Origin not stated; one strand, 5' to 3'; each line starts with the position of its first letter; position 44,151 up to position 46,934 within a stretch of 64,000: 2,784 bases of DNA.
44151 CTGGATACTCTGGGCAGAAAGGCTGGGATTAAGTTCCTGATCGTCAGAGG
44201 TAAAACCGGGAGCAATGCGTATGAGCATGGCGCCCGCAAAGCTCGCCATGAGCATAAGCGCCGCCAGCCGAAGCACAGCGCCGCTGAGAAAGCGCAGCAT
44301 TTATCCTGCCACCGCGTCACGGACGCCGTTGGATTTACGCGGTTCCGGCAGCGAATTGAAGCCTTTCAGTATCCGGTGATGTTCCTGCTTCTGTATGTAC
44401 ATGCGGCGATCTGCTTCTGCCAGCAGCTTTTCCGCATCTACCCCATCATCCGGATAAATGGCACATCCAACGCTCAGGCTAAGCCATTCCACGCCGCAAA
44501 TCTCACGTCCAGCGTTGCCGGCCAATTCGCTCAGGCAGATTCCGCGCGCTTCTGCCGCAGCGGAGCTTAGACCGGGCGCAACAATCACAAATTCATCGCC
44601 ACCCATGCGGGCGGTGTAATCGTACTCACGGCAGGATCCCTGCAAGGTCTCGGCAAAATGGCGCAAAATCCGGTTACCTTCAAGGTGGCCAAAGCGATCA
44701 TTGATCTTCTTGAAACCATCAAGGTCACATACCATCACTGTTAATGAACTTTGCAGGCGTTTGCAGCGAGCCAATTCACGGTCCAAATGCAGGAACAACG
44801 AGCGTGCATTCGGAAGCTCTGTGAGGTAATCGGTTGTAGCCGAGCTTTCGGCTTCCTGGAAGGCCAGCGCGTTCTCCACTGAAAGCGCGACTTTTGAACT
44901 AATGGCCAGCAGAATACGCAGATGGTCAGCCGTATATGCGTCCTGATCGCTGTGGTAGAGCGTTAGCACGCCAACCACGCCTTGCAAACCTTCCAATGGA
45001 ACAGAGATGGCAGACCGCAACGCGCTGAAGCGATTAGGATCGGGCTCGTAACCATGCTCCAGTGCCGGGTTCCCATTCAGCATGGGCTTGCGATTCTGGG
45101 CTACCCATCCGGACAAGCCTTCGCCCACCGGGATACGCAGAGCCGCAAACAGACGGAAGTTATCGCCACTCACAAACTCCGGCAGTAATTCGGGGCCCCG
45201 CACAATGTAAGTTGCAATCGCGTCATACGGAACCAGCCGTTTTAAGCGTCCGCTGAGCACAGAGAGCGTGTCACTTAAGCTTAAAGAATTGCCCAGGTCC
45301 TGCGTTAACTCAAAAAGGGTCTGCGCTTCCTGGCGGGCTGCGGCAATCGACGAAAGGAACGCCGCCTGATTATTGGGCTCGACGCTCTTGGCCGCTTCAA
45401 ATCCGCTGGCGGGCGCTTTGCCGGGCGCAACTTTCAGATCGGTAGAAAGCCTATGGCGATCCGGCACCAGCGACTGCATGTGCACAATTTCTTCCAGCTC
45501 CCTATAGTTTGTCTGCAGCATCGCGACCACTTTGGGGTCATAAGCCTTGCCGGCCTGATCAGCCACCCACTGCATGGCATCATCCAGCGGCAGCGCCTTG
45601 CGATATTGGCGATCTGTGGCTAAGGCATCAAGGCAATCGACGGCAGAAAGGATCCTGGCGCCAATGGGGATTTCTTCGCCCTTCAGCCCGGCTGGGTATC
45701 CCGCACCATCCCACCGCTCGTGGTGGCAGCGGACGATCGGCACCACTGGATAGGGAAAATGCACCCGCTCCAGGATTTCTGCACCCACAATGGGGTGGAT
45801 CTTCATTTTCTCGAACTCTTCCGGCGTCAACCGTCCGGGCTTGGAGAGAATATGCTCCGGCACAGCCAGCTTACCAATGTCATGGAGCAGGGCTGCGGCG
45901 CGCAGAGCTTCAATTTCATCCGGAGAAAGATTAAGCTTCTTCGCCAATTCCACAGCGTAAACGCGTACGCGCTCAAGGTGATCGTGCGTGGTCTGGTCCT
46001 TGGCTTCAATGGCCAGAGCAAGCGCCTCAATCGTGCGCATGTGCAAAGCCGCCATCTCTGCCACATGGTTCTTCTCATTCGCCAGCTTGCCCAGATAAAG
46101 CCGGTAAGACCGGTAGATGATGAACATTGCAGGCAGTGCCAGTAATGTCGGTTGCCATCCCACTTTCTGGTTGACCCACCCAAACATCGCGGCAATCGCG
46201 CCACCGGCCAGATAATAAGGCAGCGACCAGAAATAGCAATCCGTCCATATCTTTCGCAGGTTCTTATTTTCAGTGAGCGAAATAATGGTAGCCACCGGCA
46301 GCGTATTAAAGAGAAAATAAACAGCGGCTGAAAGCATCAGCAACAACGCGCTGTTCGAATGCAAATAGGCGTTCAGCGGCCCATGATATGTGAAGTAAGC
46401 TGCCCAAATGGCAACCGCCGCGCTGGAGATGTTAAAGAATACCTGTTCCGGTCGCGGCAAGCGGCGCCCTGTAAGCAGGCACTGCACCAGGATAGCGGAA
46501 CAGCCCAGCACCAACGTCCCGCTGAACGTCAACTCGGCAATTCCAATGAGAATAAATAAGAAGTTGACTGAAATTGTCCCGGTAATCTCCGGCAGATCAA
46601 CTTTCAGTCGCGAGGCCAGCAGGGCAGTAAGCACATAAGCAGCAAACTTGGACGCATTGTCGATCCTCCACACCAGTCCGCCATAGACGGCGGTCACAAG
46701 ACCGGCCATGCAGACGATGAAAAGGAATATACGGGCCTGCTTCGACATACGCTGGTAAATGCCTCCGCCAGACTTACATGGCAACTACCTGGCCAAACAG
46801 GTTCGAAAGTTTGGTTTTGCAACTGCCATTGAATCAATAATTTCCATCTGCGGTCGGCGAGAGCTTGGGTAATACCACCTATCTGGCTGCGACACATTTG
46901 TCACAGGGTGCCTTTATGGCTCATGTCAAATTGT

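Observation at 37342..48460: Candidate c-di-GMP / sigma-54 circuit linking a PilZ-tailed enhancer-binding protein to a secreted protease and a peptide importer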

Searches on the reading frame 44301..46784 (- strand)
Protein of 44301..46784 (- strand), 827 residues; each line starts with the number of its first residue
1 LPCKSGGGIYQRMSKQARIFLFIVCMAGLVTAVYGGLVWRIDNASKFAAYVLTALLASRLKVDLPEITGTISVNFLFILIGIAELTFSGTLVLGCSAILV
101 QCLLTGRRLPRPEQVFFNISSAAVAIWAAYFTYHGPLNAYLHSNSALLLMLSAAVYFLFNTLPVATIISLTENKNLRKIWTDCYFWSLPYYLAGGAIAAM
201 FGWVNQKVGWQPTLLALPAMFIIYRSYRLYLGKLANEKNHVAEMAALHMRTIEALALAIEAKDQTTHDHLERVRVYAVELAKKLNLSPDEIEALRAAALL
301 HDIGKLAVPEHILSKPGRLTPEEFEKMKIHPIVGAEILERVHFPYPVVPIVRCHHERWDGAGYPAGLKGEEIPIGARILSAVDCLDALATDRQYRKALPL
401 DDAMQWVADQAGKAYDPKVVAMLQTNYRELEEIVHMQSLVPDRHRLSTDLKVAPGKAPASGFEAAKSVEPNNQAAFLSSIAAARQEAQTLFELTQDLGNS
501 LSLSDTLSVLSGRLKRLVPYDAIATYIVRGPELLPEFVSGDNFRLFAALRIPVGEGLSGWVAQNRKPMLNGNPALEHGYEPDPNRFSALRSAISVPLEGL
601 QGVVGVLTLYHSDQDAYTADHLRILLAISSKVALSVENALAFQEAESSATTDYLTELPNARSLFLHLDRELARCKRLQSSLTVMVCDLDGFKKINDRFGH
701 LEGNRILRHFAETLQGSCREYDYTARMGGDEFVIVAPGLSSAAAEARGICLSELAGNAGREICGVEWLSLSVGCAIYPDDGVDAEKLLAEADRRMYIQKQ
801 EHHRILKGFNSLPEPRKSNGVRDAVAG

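Call 3: search_protein_families(library=pfam, proteins=[window:44301-46784:-], max_evalue=0.01)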
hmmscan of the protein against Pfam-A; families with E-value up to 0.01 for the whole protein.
window:44301-46784:- (827 aa): 9 families
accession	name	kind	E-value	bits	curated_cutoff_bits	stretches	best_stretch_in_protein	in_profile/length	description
PF13487.12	HD_5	-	5.5e-39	134.1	27.2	1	258-419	6-170/170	HD domain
PF00990.26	GGDEF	-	8.4e-38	130.1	23.8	1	649-802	1-158/161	Diguanylate cyclase, GGDEF domain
PF01966.28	HD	-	2.6e-24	86.2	22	1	268-387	3-115/116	HD domain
PF13185.12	GAF_2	-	3.7e-12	47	28.6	1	547-635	46-134/136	GAF domain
PF01590.32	GAF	-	4.6e-07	30.9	22.4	1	504-635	3-132/133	GAF domain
PF20972.2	MASE9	-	1.1e-05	25.9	24.3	1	76-183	50-156/203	MASE9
PF13492.12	GAF_3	-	0.00013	22.8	27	1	587-638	78-129/129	GAF domain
PF08668.18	HDOD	-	0.00049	20.1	22.9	1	268-356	97-195/196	HDOD domain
PF24391.1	HD-CE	-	0.0048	17.1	27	1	268-310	10-55/263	HD-CE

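Call 50: search_protein_families(library=ncbifam, proteins=[window:44301-46748:-], max_evalue=0.001)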
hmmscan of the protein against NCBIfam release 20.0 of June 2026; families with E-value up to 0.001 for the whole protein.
window:44301-46748:- (815 aa): 26 families (the best 25 are shown)
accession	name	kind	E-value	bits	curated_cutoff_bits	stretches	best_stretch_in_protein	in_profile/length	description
NF053512.1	nitric_RR_NosR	exception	1.1e-40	139.9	400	1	229-423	167-362/422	response regulator c-di-GMP phosphodiesterase, NosR family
TIGR00254.1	GGDEF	domain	3.5e-35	121.2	37.4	1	634-790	2-160/168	diguanylate cyclase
NF007423.1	PRK09966.1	equivalog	1.3e-30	106.6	325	1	634-787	236-390/390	diguanylate cyclase DgcN/YfiN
NF051473.1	DigCycDgcsShew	equivalog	1.4e-30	106.7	400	1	606-790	104-284/291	diguanylate cyclase DgcS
NF038266.1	diguan_SiaD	equivalog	8.1e-29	100.7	290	1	634-789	91-247/252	biofilm regulation diguanylate cyclase SiaD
NF007380.0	PRK09894.1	equivalog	4.4e-25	88.6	256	1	634-788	126-278/296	diguanylate cyclase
NF007135.0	PRK09581.1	equivalog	5.6e-25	88.1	474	1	635-789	290-447/457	PleD family two-component system response regulator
NF041606.1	dguan_cyc_DgcA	equivalog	9.4e-24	84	370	1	576-789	119-331/340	diguanylate cyclase DgcA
NF007474.0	PRK10060.1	equivalog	2.5e-22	78.9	782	1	629-792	229-390/663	cyclic di-GMP phosphodiesterase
NF011955.1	PRK15426.1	equivalog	3.5e-22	78.3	408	1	623-789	383-553/564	cellulose biosynthesis regulator diguanylate cyclase DgcQ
NF045675.1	PhdiestaseDibA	equivalog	1e-20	73.6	980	1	631-789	197-356/623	phosphodiesterase DibA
NF047654.1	DiguCycDgcRLepto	equivalog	2.8e-20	72.4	500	1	633-731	129-227/295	diguanylate cyclase DgcR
NF040885.1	diguan_DgcJ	equivalog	1.2e-19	70.5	500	1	637-791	341-490/493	diguanylate cyclase DgcJ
NF008467.0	PRK11359.1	equivalog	1.9e-17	62.6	857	1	590-788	329-523/800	oxygen-sensing cyclic-di-GMP phosphodiesterase DosP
NF007298.0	PRK09776.1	equivalog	8.8e-15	53.7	1135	1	634-729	681-776/1111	diguanylate cyclase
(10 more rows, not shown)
